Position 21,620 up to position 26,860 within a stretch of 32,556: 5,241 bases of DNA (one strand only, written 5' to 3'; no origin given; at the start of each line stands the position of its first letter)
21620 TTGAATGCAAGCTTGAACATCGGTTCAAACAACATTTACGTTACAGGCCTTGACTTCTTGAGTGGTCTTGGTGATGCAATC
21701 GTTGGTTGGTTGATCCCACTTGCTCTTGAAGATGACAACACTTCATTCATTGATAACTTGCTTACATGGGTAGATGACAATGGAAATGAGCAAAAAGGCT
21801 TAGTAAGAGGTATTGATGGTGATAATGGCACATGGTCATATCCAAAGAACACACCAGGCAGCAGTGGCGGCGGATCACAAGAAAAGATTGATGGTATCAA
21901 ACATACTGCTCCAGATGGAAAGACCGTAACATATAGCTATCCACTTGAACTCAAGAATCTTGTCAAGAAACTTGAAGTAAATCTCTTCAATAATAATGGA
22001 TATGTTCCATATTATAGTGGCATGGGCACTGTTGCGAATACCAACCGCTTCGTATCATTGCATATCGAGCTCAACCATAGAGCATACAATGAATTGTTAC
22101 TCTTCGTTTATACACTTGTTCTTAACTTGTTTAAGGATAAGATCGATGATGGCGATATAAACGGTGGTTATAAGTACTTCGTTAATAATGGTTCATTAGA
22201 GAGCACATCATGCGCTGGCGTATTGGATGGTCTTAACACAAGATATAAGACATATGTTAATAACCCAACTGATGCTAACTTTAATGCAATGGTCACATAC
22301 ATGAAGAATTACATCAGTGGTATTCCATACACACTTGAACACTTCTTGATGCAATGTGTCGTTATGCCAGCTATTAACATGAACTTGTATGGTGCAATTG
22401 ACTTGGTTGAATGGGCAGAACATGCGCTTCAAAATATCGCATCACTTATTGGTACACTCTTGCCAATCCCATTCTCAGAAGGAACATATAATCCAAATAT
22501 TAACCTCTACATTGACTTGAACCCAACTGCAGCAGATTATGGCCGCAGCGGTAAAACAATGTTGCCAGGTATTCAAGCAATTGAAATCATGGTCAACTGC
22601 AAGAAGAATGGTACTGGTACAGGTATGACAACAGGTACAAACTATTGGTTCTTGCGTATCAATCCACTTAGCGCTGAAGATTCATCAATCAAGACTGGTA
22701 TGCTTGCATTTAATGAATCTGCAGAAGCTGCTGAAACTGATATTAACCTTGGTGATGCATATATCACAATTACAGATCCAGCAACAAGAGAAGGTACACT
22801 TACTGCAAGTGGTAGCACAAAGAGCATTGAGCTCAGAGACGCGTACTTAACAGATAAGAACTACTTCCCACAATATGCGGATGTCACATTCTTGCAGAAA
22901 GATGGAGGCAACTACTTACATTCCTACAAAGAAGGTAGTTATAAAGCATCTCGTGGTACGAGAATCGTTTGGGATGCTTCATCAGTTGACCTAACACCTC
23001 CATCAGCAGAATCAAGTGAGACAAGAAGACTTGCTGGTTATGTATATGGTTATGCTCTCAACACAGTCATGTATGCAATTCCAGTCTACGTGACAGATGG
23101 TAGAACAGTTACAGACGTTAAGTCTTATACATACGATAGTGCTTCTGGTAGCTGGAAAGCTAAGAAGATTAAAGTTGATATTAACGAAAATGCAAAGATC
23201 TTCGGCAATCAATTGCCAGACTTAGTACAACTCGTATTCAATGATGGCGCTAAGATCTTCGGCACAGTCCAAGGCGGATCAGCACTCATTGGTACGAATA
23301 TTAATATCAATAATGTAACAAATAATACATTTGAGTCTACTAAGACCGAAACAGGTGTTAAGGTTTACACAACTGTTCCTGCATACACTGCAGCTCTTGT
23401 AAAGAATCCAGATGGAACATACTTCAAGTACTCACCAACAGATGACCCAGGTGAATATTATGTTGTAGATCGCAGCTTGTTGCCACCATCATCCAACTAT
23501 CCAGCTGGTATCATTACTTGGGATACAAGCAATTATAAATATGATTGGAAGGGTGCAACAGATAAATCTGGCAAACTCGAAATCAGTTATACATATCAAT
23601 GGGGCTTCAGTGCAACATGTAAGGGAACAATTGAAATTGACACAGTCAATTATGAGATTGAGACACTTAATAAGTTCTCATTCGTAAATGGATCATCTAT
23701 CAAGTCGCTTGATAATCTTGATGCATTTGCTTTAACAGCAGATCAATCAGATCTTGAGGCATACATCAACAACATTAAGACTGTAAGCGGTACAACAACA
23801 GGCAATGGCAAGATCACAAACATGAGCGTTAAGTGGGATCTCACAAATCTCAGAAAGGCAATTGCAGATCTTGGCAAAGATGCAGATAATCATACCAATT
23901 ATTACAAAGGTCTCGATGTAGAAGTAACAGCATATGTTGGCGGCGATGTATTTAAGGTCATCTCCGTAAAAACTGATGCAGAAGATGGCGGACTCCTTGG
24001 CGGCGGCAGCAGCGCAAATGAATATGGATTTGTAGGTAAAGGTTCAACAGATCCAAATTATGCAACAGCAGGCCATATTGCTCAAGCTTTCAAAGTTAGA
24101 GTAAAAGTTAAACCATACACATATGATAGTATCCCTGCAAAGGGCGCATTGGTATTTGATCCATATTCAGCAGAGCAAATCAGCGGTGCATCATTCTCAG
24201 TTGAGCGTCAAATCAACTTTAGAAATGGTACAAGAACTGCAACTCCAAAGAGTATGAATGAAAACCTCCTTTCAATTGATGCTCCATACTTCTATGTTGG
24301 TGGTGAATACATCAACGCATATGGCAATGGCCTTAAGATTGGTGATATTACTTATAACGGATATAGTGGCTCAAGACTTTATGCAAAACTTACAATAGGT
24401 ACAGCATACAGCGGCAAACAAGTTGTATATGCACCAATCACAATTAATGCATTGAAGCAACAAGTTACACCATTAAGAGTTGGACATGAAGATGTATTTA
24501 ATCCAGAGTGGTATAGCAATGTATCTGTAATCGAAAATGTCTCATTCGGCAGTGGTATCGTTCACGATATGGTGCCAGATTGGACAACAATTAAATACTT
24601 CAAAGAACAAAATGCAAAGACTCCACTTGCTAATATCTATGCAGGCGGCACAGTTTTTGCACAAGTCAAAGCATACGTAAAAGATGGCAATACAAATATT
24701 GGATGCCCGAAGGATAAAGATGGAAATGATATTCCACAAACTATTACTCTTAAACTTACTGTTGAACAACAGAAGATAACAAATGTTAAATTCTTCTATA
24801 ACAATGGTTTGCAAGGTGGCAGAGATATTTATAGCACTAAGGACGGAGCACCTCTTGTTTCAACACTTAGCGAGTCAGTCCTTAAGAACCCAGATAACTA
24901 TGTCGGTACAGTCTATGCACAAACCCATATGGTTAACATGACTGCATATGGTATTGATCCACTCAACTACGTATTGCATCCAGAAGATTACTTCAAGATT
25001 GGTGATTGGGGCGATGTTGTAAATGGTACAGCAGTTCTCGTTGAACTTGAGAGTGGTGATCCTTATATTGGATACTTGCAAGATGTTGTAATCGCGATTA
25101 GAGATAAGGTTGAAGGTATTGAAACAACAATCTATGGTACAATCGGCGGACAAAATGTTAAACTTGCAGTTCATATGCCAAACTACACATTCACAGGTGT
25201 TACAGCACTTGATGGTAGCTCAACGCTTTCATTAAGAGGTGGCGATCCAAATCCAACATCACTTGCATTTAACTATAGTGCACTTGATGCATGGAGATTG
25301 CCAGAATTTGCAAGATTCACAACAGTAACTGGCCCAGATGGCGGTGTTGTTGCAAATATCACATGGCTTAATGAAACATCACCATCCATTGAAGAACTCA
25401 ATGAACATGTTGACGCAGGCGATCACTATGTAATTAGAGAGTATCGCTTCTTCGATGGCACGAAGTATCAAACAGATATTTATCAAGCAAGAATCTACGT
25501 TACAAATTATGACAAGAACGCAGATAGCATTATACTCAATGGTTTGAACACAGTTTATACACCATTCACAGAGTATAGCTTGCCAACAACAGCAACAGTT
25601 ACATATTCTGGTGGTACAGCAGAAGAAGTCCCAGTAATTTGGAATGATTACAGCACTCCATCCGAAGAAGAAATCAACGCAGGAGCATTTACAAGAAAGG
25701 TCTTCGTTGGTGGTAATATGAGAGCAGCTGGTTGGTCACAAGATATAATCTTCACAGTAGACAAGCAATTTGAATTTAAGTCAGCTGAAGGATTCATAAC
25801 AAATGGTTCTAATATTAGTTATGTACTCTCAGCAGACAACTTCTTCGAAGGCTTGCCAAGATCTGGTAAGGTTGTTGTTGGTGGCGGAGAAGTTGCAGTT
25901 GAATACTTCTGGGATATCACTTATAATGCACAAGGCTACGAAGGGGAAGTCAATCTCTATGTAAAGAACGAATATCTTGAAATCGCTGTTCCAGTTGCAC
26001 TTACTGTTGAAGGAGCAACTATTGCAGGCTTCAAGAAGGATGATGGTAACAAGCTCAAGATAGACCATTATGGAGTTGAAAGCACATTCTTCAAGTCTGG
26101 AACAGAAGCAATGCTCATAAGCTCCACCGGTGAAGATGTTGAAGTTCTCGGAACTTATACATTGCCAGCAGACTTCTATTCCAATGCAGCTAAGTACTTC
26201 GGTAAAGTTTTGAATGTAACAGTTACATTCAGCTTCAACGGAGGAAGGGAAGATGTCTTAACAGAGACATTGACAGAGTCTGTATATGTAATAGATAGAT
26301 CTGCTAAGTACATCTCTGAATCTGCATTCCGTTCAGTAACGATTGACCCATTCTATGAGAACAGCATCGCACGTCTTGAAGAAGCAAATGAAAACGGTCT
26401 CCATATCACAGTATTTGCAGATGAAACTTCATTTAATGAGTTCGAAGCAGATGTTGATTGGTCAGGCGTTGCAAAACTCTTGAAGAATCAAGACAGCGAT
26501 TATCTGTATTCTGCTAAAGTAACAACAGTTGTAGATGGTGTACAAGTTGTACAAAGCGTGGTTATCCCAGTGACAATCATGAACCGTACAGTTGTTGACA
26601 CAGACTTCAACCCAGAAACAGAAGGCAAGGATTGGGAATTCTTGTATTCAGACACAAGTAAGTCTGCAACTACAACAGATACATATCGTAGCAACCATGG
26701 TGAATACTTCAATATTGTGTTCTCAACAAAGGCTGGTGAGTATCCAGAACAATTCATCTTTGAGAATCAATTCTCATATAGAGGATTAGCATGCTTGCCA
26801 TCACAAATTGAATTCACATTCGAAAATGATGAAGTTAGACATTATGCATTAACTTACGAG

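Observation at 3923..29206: A single 25.3-kb ORF encoding an 8,427-aa, N-terminally lipid-anchored giant protein of an unrecognised family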

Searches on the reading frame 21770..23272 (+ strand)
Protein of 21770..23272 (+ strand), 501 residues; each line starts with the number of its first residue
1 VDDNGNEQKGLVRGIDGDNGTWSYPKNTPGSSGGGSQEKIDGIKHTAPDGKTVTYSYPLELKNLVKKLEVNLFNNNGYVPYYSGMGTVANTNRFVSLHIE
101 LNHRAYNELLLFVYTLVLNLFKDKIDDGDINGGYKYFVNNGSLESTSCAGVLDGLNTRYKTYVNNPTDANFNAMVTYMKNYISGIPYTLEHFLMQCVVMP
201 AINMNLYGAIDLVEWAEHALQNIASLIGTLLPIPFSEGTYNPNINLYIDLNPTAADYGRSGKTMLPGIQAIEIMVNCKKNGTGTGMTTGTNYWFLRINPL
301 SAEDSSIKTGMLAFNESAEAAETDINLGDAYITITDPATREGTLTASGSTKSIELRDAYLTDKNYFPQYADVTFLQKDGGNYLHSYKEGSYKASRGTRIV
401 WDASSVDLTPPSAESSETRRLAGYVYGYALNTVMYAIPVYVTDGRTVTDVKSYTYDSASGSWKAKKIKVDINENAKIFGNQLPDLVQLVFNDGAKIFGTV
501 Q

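Call 115: search_solved_structures(query=A9, max_evalue=10, show_alignments=1)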
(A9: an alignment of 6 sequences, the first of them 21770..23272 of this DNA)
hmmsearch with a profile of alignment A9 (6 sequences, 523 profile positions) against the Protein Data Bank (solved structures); distinct sequences matched with E-value up to 10: 0.

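Call 116: search_protein_families(library=pfam, alignment_id=A9, max_evalue=0.1)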
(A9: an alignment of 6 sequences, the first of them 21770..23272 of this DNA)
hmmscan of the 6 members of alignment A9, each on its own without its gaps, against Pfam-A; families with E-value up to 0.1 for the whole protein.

A. member 1, window:21770-23272:+ (501 aa): 0 families

B. families by the number of members that match (of 6 scanned): 1 family
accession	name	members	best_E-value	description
PF14492.12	EFG_III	1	0.053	Elongation Factor G, domain III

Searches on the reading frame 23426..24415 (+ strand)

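Call 75: search_protein_families(library=pfam, proteins=[window:23426-24415:+], max_evalue=5)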
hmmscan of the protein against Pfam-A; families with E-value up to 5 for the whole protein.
window:23426-24415:+ (330 aa): 1 family
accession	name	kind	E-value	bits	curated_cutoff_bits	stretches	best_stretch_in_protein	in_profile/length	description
PF22579.2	Cbm74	-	0.68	10.2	27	1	38-53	29-44/64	Carbohydrate binding module-like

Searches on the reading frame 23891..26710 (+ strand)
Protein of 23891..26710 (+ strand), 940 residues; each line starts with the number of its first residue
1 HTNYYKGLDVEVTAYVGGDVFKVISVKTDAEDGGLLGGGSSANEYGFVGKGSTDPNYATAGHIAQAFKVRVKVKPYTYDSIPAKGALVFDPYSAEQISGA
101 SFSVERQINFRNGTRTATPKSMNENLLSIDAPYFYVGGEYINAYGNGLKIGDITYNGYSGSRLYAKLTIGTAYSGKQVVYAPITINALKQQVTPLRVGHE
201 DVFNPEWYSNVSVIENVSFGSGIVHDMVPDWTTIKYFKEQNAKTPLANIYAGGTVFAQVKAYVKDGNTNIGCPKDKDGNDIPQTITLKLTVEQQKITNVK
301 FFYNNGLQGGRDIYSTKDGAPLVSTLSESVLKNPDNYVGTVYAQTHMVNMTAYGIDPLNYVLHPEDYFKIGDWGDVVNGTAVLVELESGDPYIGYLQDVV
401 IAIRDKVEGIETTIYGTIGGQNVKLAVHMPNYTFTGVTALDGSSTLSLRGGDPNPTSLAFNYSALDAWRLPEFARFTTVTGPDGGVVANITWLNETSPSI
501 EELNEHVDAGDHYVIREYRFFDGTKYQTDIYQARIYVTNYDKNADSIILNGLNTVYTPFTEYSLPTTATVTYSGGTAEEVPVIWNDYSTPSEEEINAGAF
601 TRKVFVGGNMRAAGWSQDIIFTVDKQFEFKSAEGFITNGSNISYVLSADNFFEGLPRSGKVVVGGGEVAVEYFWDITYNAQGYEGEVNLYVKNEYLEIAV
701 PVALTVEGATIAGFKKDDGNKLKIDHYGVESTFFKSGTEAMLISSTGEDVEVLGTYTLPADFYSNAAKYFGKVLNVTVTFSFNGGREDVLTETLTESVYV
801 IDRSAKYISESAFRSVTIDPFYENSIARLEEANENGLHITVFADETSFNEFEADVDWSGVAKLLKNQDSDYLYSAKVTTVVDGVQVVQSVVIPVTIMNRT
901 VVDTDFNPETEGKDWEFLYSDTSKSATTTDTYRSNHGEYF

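Call 6: search_protein_families(library=pfam, proteins=[window:23891-26710:+], max_evalue=0.1)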
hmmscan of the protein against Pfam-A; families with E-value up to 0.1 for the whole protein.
window:23891-26710:+ (940 aa): 1 family
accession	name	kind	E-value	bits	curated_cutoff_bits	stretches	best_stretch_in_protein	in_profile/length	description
PF07532.17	Big_4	-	3.8e-06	26.8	22.1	1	560-600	12-50/59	Bacterial Ig-like domain (group 4)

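Call 28: search_protein_families(library=ncbifam, proteins=[window:23891-26710:+], max_evalue=0.1)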
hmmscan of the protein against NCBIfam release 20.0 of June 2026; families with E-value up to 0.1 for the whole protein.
window:23891-26710:+ (940 aa): 0 families

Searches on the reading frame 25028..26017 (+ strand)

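Call 75: search_protein_families(library=pfam, proteins=[window:25028-26017:+], max_evalue=5)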
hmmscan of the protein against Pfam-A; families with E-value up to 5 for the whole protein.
window:25028-26017:+ (330 aa): 1 family
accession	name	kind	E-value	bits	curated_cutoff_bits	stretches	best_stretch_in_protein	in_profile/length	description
PF07532.17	Big_4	-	3.3e-07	30.2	22.1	1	181-221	12-50/59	Bacterial Ig-like domain (group 4)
